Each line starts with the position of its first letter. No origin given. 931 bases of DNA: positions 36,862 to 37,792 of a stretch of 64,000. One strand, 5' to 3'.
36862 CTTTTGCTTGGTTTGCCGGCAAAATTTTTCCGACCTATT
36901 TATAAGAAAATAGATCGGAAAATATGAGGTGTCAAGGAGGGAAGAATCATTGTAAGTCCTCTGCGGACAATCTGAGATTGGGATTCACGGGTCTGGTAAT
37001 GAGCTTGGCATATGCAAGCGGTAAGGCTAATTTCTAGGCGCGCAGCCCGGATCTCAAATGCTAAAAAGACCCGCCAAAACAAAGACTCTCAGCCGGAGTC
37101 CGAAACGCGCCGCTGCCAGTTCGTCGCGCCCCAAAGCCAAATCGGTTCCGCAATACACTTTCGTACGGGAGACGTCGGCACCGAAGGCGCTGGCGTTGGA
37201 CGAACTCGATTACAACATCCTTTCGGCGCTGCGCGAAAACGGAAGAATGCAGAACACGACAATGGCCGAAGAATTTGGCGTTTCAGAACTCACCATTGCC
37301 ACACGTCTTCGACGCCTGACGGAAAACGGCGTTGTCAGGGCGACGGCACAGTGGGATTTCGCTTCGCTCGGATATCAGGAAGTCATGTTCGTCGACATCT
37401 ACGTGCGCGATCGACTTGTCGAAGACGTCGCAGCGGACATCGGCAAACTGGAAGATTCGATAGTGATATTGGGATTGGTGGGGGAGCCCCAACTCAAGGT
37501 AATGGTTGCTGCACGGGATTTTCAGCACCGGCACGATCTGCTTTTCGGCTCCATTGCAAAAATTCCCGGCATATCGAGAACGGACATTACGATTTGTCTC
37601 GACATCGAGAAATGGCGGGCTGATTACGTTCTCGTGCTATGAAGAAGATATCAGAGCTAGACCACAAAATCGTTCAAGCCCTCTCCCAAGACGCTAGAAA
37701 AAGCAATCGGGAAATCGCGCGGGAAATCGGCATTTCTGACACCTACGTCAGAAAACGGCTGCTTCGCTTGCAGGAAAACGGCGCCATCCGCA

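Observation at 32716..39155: Operator A: long 30-bp palindrome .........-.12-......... over three promoters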

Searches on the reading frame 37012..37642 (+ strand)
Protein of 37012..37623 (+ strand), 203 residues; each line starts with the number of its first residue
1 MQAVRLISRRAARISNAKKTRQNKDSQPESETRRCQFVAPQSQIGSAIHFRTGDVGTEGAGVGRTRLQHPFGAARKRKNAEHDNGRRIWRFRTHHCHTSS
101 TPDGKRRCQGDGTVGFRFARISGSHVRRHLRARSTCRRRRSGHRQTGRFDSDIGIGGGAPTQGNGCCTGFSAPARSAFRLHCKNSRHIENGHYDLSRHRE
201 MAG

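Call 6: search_protein_families(library=pfam, proteins=[window:37012-37623:+, window:37058-37642:+])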
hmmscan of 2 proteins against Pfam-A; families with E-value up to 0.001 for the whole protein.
window:37012-37623:+ (203 aa): 0 families

window:37058-37642:+ (194 aa): 4 families
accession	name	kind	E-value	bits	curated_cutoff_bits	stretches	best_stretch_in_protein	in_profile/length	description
PF13412.12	HTH_24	-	2.4e-12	46.7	21.9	1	47-94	1-48/48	Winged helix-turn-helix DNA-binding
PF13404.12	HTH_AsnC-type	-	8.4e-12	45.2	27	1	47-87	1-41/42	AsnC-type helix-turn-helix domain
PF01037.27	AsnC_trans_reg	-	3.5e-05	24.1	25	1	113-181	2-71/73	Lrp/AsnC ligand binding domain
PF01047.28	MarR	-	0.00044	20.5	24.6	1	51-94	5-48/59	MarR family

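Call 33: search_protein_families(library=ncbifam, proteins=[window:37058-37642:+], max_evalue=0.001)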
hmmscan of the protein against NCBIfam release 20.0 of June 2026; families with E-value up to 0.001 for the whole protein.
window:37058-37642:+ (194 aa): 12 families
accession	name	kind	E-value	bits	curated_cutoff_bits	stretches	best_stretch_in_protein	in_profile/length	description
NF053758.1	ChrTpTrnRegChrS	equivalog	1.9e-13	50.5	250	1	40-187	6-153/158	chromate efflux transcriptional regulator ChrS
NF008384.0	PRK11179.1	equivalog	5.3e-12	45.8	227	1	45-182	5-144/153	transcriptional regulator AsnC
NF040947.1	trans_reg_LysM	equivalog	1.1e-11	44.7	180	1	47-181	1-133/136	HTH-type transcriptional regulator LysM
NF041396.1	TranRegLrp_Halo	equivalog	1.1e-09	38.3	190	1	46-146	2-103/149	HTH-type transcriptional regulator Lrp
NF040820.1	trans_reg_LrpA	equivalog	2.6e-09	37.1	250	1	47-181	2-137/141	HTH-type transcriptional regulator LrpA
NF008370.0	PRK11169.1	equivalog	1.5e-08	34.5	233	1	44-181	9-150/164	leucine-responsive transcriptional regulator Lrp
TIGR01884.1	cas_HTH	subfamily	8.8e-07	28.5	60.2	1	36-94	129-187/202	CRISPR-associated CARF protein Csa3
NF041395.1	TranRegLrpA1_Halo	equivalog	2.4e-05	24.3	250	1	52-175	8-132/142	HTH-type transcriptional regulator LrpA1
NF008273.0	PRK11050.1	equivalog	7.3e-05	22.5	153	1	27-96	20-87/156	manganese-binding transcriptional regulator MntR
NF033788.1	HTH_metalloreg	subfamily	8.6e-05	22.3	55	1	48-96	10-58/77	metalloregulator ArsR/SmtB family transcription factor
NF040939.2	trans_reg_lrs14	equivalog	0.00045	20.2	90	0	46-94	18-67/103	Lrs14 family HTH-type transcriptional regulator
NF040708.3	Siroheme_Dcarb_AhbA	equivalog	0.0008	19.2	140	0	68-128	21-81/144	siroheme decarboxylase subunit alpha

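Call 35: search_solved_structures(query=window:37058-37642:+, max_evalue=0.01)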
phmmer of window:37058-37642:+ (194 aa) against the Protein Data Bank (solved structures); distinct sequences matched with E-value up to 0.01: 23.
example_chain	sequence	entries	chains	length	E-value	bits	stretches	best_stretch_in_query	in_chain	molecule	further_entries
9w4v_A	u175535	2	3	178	1.4e-16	64.2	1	41-187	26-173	Uncharacterized HTH-type transcriptional regulator PH0140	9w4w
7fby_A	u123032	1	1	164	2.1e-16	63.7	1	44-187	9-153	Transcriptional regulatory protein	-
1ri7_A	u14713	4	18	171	3.4e-12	49.9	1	45-185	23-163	Putative transcriptional regulator | Putative HTH-type transcriptional regulator PH1519 | Uncharacterized HTH-type transcriptional regulator PH1519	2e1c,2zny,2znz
2cyy_A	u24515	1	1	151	3.6e-12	49.9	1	45-185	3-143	Putative HTH-type transcriptional regulator PH1519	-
2p5v_A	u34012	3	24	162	1.6e-08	38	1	44-154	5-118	Transcriptional regulator, LRP/AsnC family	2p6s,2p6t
1i1g_A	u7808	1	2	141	1.3e-07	35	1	47-181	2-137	TRANSCRIPTIONAL REGULATOR LRPA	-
2cg4_A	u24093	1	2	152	3e-07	33.8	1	46-181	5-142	REGULATORY PROTEIN ASNC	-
4pcq_A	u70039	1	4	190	4.2e-06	30.1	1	44-161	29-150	Possible transcriptional regulatory protein (Probably Lrp/AsnC-family)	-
2gqq_A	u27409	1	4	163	4.4e-06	30.1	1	46-182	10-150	Leucine-responsive regulatory protein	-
8q90_A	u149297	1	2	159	1.2e-05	28.7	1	47-145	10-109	AsnC family transcriptional regulator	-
2l4a_A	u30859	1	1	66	0.00012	25.4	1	46-95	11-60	Leucine responsive regulatory protein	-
2qz8_A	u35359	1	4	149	0.00047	23.4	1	46-163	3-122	Probable transcriptional regulatory protein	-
2ia0_A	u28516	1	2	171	0.00051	23.3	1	44-96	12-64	Putative HTH-type transcriptional regulator PF0864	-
2vbw_A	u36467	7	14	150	0.00086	22.6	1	46-163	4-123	TRANSCRIPTIONAL REGULATORY PROTEIN | PROBABLE TRANSCRIPTIONAL REGULATORY PROTEIN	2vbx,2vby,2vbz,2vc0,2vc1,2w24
2w25_A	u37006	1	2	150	0.00086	22.6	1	46-163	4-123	PROBABLE TRANSCRIPTIONAL REGULATORY PROTEIN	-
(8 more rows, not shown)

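Call 46: find_homologous_proteins(query=window:37058-37639:+, max_evalue=0.00001)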
Query window:37058-37639:+ (194 aa): 3 proteins with E <= 0.00001 among 507 candidates.
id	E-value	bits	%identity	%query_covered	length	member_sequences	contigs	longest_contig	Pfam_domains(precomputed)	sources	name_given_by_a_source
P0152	6.7e-89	314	99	76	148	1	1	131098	PF13412.13,PF01037.29,PF13404.13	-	-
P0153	3.5e-63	231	63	94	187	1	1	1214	PF13412.13,PF13404.13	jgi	jgi:Lrp/AsnC family transcriptional regulator, regulator for asnA, asnC and gidA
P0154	3.4e-55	205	53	97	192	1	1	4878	PF13412.13,PF13404.13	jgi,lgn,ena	-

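Call 48: find_encoding_contigs(protein=P0153, flank=10000, max_places=10)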
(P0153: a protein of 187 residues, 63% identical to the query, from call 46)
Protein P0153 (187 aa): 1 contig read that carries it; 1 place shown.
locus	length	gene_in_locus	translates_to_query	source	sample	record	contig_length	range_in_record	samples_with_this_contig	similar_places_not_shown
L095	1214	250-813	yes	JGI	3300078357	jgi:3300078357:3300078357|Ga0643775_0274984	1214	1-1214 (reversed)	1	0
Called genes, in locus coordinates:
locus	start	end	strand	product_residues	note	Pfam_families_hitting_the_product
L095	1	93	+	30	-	?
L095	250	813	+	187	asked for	PF13404:HTH_AsnC-type, PF13412:HTH_24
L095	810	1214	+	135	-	?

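Call 49: find_encoding_contigs(protein=P0154, flank=10000, max_places=10)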
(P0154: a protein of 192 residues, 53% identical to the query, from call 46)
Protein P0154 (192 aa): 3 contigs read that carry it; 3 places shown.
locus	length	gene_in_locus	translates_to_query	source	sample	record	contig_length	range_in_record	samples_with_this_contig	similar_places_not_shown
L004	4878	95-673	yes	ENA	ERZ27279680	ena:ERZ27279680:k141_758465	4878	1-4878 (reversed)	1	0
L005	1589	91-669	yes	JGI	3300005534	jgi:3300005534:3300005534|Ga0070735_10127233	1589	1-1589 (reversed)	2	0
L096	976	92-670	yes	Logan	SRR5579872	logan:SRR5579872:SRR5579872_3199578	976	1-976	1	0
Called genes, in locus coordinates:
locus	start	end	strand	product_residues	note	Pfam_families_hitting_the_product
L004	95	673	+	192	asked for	PF13404:HTH_AsnC-type, PF13412:HTH_24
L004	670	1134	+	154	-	PF13404:HTH_AsnC-type, PF13412:HTH_24, PF01037:AsnC_trans_reg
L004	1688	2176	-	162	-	PF00903:Glyoxalase, PF13669:Glyoxalase_4 (weak)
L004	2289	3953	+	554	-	PF00501:AMP-binding, PF13193:AMP-binding_C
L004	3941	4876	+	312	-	?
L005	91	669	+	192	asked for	PF13404:HTH_AsnC-type, PF13412:HTH_24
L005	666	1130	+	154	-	PF13404:HTH_AsnC-type, PF13412:HTH_24, PF01037:AsnC_trans_reg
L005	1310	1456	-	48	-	-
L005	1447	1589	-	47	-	?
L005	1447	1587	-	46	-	?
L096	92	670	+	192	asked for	PF13404:HTH_AsnC-type, PF13412:HTH_24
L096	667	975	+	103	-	?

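Call 67: find_related_loci(query=A6, collection=genome_contigs, flank=6000)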
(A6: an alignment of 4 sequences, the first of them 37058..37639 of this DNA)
Query A6 (194 aa) in genome_contigs; peptide patterns used: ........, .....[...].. (x = any residue, [..] = any of these).
27 stretches matched a pattern, but none encodes a relative of the query by tblastn (E <= 1e-3).

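Call 74: search_solved_structures(query=A6, max_evalue=1e-8, show_alignments=3)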
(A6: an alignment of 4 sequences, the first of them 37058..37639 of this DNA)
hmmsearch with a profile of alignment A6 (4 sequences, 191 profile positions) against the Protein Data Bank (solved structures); distinct sequences matched with E-value up to 1e-8: 7.
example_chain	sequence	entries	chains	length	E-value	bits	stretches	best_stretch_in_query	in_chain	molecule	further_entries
7fby_A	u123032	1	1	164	1.4e-18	70.5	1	40-186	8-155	Transcriptional regulatory protein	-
9w4v_A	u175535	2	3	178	1.5e-18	70.4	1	39-184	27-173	Uncharacterized HTH-type transcriptional regulator PH0140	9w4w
1ri7_A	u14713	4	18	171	1.3e-16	64.1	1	41-182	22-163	Putative transcriptional regulator | Putative HTH-type transcriptional regulator PH1519 | Uncharacterized HTH-type transcriptional regulator PH1519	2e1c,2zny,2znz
2cyy_A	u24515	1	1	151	1.8e-16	63.7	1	43-182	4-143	Putative HTH-type transcriptional regulator PH1519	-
2cg4_A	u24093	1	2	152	3.5e-11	46.4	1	43-179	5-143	REGULATORY PROTEIN ASNC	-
1i1g_A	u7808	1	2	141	1.2e-09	41.4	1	44-179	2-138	TRANSCRIPTIONAL REGULATOR LRPA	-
2p5v_A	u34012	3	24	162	2.3e-09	40.5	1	41-145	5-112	Transcriptional regulator, LRP/AsnC family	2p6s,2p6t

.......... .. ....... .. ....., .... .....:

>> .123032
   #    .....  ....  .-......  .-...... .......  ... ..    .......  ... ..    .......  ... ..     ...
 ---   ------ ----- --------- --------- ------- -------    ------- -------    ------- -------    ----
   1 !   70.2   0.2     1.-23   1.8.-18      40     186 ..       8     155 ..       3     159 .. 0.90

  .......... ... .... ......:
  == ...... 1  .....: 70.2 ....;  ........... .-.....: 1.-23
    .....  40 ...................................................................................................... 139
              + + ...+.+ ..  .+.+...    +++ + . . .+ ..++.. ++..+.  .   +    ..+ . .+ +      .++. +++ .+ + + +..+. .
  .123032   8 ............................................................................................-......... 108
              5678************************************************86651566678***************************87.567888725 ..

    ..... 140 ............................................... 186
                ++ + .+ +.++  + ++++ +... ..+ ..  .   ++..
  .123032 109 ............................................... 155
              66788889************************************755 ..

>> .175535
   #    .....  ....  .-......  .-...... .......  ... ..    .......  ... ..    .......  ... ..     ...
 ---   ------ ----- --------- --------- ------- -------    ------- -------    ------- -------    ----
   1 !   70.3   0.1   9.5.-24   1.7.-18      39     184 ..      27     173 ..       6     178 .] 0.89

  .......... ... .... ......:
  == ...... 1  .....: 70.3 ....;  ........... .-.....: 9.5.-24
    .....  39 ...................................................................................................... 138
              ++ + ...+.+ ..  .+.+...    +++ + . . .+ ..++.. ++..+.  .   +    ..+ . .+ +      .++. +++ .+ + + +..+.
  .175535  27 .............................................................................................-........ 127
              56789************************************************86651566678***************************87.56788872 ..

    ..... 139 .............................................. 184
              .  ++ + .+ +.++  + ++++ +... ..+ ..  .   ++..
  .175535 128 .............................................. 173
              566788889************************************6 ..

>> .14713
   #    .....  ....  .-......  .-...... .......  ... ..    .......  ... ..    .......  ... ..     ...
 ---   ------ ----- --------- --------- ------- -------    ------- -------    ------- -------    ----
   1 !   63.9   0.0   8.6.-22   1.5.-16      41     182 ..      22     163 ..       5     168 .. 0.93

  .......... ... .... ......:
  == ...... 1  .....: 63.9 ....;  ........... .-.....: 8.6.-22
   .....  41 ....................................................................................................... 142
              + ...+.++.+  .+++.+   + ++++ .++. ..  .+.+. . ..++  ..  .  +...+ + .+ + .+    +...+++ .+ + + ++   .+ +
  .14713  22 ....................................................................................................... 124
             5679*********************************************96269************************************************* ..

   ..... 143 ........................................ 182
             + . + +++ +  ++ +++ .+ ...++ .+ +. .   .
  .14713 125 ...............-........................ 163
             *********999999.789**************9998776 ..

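Call 94: predict_structure(alignment_id=A7)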
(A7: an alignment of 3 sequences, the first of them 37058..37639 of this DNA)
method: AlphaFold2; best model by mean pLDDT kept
length: 194 residues; sequences in the alignment: 3
mean_pLDDT: 62.3   pTM: 0.44
mean pLDDT of the five models: 62.3, 60.0, 59.4, 51.7, 51.2
residues with pLDDT >= 90: 1; 70-90: 90; 50-70: 44; < 50: 59
segments of 3 or more residues with pLDDT < 50: 1-43, 91-98, 187-194
pLDDT, mean of each block of 10 residues (from residue 1): 36 38 35 30 60 75 68 73 65 43 74 85 79 58 69 84 87 81 58 32
secondary structure, 60 per line:
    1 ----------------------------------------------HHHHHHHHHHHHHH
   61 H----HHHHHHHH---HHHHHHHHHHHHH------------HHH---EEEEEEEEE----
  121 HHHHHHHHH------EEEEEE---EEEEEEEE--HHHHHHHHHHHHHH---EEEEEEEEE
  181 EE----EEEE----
elements in order: H47-61 H66-73 H77-89 E108-116 H121-129 E136-141 E145-152 H155-168 E172-182 E187-190

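Call 99: fold_search(model_id=the predicted structure, library=pdb)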
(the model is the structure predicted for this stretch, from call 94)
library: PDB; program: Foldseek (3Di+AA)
matches with E <= 10: 1745; with E <= 0.001: 42
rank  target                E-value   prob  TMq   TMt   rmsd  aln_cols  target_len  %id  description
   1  7fby                  5.4e-10  1.00  0.40  0.50   9.6       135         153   30  Crystal Structure of PH0140 from Pyrococcus horikosii OT3 (released 2022-07-20)
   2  9w4w                  7.3e-10  1.00  0.41  0.51   9.6       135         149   30  Structure of transcription factor in complex with L-Ile (released 2026-03-25)
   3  9w4v_A                4.2e-09  1.00  0.41  0.52   9.2       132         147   30  Structure of transcription factor in complex with D-allo-Ile (released 2026-03-25)
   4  2cg4_A                5.4e-09  1.00  0.37  0.47  10.8       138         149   25  Structure of E.coli AsnC (released 2006-04-04)
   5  2p5v_C                2.4e-08  1.00  0.40  0.48  10.1       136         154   24  Crystal Structure of Transcriptional Regulator NMB0573 from Neisseria Meningitidis (released 2007-04-03)
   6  2p6t_B                2.8e-08  1.00  0.40  0.48  10.2       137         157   25  CRYSTAL STRUCTURE OF TRANSCRIPTIONAL REGULATOR NMB0573 and L-LEUCINE COMPLEX FROM NEISSERIA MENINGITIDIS (released 2007-04-03)
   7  2cyy                  3.1e-08  1.00  0.39  0.49  10.4       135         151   27  Crystal structure of PH1519 from Pyrococcus horikosii OT3 (released 2006-09-19)
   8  2e1c_MODEL_1_A        4.0e-08  1.00  0.39  0.50  10.1       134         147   27  Structure of Putative HTH-type transcriptional regulator PH1519/DNA Complex (released 2007-12-04)
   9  2p6t_F                4.5e-08  1.00  0.39  0.48  10.2       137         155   25  CRYSTAL STRUCTURE OF TRANSCRIPTIONAL REGULATOR NMB0573 and L-LEUCINE COMPLEX FROM NEISSERIA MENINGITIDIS (released 2007-04-03)
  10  2p5v_G                5.4e-08  1.00  0.40  0.47   9.9       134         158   24  Crystal Structure of Transcriptional Regulator NMB0573 from Neisseria Meningitidis (released 2007-04-03)
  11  2gqq_C                5.4e-08  1.00  0.37  0.44  10.8       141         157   27  Crystal Structure of E. coli Leucine-responsive regulatory protein (Lrp) (released 2007-03-06)
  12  2efo                  6.4e-08  1.00  0.37  0.47  10.3       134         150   19  Crystal structure of Tyr77 to Ala of ST1022 from Sulfolobus tokodaii 7 (released 2008-02-26)
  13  2pmh                  6.4e-08  1.00  0.38  0.47  10.3       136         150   18  Crystal structure of Thr132Ala of ST1022 from Sulfolobus tokodaii (released 2008-04-22)
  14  2dbb_B                7.2e-08  1.00  0.34  0.42  10.0       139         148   22  Crystal structure of PH0061 (released 2006-06-15)
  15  2efn                  1.2e-07  1.00  0.38  0.48  10.2       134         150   19  Crystal Structure of Ser 32 to Ala of ST1022 from Sulfolobus tokodaii 7 (released 2008-02-26)
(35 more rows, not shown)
